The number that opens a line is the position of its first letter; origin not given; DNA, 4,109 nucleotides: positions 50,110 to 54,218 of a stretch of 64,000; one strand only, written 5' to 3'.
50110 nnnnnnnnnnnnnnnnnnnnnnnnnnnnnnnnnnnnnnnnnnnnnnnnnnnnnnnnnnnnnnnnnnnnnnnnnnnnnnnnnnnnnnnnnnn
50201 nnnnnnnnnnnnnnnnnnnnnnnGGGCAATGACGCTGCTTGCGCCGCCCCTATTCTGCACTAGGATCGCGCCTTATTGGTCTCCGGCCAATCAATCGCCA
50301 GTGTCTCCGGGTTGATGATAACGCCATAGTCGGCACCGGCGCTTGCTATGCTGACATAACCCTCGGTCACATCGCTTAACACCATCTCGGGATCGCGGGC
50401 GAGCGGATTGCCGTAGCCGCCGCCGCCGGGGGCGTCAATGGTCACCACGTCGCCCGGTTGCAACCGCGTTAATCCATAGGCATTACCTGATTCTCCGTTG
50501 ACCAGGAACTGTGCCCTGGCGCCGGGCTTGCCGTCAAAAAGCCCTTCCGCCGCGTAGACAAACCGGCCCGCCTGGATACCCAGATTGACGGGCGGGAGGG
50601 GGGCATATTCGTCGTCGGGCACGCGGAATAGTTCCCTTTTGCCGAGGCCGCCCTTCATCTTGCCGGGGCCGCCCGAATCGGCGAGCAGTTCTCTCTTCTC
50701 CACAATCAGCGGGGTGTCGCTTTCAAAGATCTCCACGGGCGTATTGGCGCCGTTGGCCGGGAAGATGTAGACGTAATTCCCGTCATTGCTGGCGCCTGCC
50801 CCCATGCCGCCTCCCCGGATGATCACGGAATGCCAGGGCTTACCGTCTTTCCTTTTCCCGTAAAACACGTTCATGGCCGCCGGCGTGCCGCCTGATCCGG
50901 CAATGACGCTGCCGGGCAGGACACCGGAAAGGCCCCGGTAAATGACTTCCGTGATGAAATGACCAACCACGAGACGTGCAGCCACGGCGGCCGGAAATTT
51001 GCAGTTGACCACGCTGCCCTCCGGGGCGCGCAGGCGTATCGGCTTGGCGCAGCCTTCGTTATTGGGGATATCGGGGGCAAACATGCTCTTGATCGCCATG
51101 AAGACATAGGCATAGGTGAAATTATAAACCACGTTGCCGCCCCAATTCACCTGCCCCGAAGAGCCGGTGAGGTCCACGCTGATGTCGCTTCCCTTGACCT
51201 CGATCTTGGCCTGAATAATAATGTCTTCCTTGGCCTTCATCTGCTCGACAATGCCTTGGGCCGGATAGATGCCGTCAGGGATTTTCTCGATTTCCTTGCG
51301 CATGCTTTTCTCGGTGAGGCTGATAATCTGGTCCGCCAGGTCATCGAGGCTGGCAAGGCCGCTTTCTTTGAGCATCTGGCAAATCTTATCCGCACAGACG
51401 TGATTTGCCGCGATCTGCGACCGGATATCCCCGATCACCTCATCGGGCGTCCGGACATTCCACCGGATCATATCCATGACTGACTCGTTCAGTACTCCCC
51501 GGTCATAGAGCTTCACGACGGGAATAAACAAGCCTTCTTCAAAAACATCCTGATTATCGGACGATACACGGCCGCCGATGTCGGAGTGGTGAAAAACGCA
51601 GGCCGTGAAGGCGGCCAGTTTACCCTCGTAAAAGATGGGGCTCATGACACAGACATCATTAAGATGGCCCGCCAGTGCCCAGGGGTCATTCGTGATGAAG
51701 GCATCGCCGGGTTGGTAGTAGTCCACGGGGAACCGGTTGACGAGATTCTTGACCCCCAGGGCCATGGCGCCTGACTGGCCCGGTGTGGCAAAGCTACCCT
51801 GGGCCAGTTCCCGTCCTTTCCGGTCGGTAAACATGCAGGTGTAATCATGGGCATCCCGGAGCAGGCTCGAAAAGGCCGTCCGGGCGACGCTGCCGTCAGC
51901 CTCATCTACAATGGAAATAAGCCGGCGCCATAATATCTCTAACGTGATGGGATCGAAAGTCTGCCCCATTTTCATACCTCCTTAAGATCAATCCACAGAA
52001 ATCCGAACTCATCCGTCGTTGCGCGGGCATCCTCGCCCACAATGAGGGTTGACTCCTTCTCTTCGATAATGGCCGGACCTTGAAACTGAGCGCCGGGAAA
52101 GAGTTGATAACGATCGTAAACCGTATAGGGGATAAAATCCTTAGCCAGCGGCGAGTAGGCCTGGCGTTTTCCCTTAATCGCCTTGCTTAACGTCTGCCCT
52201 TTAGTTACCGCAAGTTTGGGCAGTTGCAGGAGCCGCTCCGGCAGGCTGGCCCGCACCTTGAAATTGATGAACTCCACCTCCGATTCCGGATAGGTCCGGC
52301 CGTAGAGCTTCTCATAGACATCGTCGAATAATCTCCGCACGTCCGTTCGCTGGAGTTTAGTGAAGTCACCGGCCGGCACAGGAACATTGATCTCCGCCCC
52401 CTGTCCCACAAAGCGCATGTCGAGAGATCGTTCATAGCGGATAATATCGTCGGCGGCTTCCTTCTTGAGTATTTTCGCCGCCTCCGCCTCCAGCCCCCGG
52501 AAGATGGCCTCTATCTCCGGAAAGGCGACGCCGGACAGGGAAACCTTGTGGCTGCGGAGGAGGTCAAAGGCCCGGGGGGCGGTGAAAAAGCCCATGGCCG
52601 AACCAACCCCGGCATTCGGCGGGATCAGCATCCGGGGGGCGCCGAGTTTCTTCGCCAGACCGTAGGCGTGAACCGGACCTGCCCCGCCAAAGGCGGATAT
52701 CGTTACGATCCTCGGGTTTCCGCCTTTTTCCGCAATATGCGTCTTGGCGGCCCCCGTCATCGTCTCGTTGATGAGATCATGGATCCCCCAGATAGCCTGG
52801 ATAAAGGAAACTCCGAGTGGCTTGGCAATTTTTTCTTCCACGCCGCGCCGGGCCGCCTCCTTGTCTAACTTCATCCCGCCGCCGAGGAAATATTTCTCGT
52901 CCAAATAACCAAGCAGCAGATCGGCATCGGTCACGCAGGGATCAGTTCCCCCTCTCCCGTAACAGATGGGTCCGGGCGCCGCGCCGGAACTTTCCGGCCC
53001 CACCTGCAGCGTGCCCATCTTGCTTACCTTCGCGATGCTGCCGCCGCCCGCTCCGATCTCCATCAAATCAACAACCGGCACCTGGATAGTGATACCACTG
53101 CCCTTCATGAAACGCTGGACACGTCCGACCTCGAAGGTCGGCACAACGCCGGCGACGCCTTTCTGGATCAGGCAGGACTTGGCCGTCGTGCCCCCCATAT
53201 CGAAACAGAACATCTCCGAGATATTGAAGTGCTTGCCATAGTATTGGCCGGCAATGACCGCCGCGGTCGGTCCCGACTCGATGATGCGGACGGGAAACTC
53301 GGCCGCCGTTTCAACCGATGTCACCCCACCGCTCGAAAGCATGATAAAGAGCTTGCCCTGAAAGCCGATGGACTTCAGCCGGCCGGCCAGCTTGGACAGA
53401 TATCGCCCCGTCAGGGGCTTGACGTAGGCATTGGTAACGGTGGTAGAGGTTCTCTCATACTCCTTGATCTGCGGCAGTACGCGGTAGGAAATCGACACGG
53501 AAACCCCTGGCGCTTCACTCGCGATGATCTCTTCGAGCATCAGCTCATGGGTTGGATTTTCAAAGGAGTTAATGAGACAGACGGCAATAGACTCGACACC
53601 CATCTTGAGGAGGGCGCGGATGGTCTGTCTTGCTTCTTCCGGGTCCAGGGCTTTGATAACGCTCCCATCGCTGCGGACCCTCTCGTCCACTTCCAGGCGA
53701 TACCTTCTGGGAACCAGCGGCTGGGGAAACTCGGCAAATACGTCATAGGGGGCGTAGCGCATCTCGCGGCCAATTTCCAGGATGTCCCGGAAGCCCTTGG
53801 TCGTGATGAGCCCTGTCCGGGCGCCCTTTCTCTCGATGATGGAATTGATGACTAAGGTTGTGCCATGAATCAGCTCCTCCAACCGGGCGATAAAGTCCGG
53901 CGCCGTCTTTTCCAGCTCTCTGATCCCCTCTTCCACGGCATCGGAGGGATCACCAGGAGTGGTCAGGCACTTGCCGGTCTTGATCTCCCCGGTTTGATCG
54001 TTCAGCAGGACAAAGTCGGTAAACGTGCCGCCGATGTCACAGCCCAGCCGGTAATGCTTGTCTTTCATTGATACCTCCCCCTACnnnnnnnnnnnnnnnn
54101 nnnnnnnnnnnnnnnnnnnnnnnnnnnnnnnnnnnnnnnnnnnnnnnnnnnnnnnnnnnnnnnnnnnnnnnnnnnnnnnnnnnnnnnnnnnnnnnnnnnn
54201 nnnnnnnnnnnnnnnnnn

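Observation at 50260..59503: Eight-gene operon coupling an ATP-dependent hydantoinase/oxoprolinase-type enzyme, a two-subunit B12 acyl-CoA mutase and EtfAB-FixCX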

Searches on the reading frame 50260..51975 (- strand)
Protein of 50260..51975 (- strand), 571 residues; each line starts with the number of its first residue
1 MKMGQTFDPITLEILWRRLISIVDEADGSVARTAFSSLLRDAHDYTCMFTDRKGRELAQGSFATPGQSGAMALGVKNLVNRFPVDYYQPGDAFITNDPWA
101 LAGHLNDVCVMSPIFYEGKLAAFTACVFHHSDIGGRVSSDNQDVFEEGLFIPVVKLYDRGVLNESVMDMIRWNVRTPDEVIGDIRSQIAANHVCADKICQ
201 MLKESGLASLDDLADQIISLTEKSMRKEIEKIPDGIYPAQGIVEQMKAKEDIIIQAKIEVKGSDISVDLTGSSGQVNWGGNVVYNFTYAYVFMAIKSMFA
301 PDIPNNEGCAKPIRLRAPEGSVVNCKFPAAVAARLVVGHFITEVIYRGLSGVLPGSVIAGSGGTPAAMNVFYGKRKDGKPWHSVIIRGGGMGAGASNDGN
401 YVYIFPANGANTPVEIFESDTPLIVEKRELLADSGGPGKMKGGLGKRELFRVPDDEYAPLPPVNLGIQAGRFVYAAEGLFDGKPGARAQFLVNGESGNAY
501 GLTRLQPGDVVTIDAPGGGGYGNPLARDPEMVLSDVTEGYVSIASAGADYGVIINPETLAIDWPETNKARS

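Call 3: search_protein_families(library=pfam, proteins=[window:50260-51975:-])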
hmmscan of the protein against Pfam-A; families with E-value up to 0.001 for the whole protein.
window:50260-51975:- (571 aa): 1 family
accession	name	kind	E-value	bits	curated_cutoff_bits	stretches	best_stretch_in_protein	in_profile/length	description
PF02538.19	Hydantoinase_B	-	1.3e-146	489.5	26.8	1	8-524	1-519/519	Hydantoinase B/oxoprolinase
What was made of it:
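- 50260..51975 (-): hyuB (IaaE-like small subunit, 571 aa). Hydantoinase_B, 489 bits (call 3).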

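Call 4: search_protein_families(library=ncbifam, proteins=[window:50260-51975:-])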
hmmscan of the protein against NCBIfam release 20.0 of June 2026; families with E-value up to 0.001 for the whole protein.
window:50260-51975:- (571 aa): 2 families
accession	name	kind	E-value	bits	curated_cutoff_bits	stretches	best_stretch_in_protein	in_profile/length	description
NF050157.1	CapLactmsBetCapB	equivalog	4e-70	236.7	1000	1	8-569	2-574/577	caprolactamase subunit beta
NF042976.1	AcphenoCarb_ApcD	equivalog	1.1e-30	106.5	1500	2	4-449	26-486/685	acetophenone carboxylase subunit delta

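Call 49: search_solved_structures(query=window:50260-51975:-, max_evalue=1e-10)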
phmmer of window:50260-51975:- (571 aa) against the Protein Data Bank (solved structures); distinct sequences matched with E-value up to 1e-10: 5.
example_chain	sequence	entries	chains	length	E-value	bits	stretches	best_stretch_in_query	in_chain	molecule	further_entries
7hk5_A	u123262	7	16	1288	5.4e-69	236.7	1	8-556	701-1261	N-methylhydantoinase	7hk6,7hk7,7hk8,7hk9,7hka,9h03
6yra_B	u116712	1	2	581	7.5e-54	186.8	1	6-556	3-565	Hydantoinase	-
5l9w_A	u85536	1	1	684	4.2e-26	95.1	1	5-450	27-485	Acetophenone carboxylase delta subunit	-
5m45_A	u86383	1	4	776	9.2e-17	64.3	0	9-449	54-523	Acetone carboxylase alpha subunit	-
5svb_A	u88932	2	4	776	1.1e-16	64.1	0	9-449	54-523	Acetone carboxylase alpha subunit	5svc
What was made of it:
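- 50260..51975 (-): 7HK5 scores 237 bits and 6YRA_B 187 bits, while carboxylases score 95 or less (call 49).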

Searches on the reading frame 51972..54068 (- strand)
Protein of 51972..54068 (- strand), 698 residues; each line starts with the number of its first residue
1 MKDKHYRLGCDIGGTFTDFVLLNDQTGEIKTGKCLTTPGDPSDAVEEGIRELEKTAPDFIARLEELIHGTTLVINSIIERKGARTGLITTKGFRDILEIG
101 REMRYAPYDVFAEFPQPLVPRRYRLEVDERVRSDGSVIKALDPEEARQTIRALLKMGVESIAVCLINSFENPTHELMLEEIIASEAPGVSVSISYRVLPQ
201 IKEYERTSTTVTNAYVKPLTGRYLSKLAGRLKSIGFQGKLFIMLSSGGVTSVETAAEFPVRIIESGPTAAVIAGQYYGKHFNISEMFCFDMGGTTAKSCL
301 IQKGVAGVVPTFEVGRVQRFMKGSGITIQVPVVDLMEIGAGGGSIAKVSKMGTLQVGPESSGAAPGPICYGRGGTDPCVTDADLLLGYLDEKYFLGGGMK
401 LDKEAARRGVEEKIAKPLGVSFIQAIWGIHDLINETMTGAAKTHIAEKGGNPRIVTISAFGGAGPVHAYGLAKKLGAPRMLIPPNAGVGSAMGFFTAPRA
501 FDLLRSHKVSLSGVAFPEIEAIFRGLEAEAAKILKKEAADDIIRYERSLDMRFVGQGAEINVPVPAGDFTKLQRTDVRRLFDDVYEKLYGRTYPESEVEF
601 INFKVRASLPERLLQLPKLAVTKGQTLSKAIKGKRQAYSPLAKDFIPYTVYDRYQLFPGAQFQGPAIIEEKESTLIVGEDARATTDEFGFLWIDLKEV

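Call 3: search_protein_families(library=pfam, proteins=[window:51972-54068:-])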
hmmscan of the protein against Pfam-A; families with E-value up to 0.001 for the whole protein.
window:51972-54068:- (698 aa): 3 families
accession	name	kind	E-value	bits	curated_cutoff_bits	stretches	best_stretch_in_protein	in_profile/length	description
PF01968.24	Hydantoinase_A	-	8.1e-79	265.3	22.9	1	206-497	1-285/291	Hydantoinase/oxoprolinase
PF05378.19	Hydant_A_N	-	2.8e-51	174.2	25.2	1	7-184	1-174/176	Hydantoinase/oxoprolinase N-terminal region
PF19278.4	Hydant_A_C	-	5.7e-17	62.2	21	1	518-691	13-188/193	Hydantoinase/oxoprolinase C-terminal domain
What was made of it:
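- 51972..54068 (-): hyuA (IaaC-like large subunit of ATP-dependent lactam hydrolase, 698 aa). Hydant_A_N, Hydantoinase_A and Hydant_A_C domains (call 3).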

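Call 4: search_protein_families(library=ncbifam, proteins=[window:51972-54068:-])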
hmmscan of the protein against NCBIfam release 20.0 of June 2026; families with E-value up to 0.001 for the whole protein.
window:51972-54068:- (698 aa): 3 families
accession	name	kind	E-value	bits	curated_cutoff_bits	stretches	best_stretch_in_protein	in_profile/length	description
NF050156.1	CapLactmsAlpCapA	equivalog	8.5e-158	526.7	1000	1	6-690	1-682/689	caprolactamase subunit alpha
NF042975.2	AcphenoCarb_ApcC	equivalog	1.7e-95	320.8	1500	1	9-688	12-704/733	acetophenone carboxylase subunit gamma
NF042960.1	AcphenoCarb_ApcA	equivalog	6.6e-60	203.1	1250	1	144-537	124-511/658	acetophenone carboxylase subunit alpha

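Call 48: search_solved_structures(query=window:51972-54068:-, max_evalue=1e-10)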
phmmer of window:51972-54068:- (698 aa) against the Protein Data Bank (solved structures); distinct sequences matched with E-value up to 1e-10: 6.
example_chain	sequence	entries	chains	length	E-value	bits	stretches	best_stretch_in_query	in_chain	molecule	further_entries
7hk5_A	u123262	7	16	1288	1.7e-123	416.5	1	7-693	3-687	N-methylhydantoinase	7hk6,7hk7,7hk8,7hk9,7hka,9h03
6yra_A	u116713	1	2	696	6.3e-105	355.2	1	2-686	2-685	5-oxoprolinase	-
5l9w_B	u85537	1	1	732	2e-91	310.6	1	8-691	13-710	Acetophenone carboxylase gamma subunit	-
5m45_B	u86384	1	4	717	1.3e-68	235.2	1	8-680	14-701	Acetone carboxylase beta subunit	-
5svb_B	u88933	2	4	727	1.9e-68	234.6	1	8-680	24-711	Acetone carboxylase beta subunit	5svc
5l9w_b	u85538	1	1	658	6.4e-49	170.1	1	6-521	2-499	Acetophenone carboxylase alpha subunit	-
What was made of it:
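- (5) HyuAB is nearer to lactam and hydantoin hydrolases than to carboxylases (calls 4, 48, 49). HyuA and HyuB score higher against hydrolases (416/237 and 355/187 bits) than against carboxylases (at most 310/95 bits) (calls 48, 49).
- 51972..54068 (-): Carboxylases score 310 and 235 bits (call 48).
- HyuAB is distantly related to acetone and acetophenone carboxylases (calls 4, 48).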
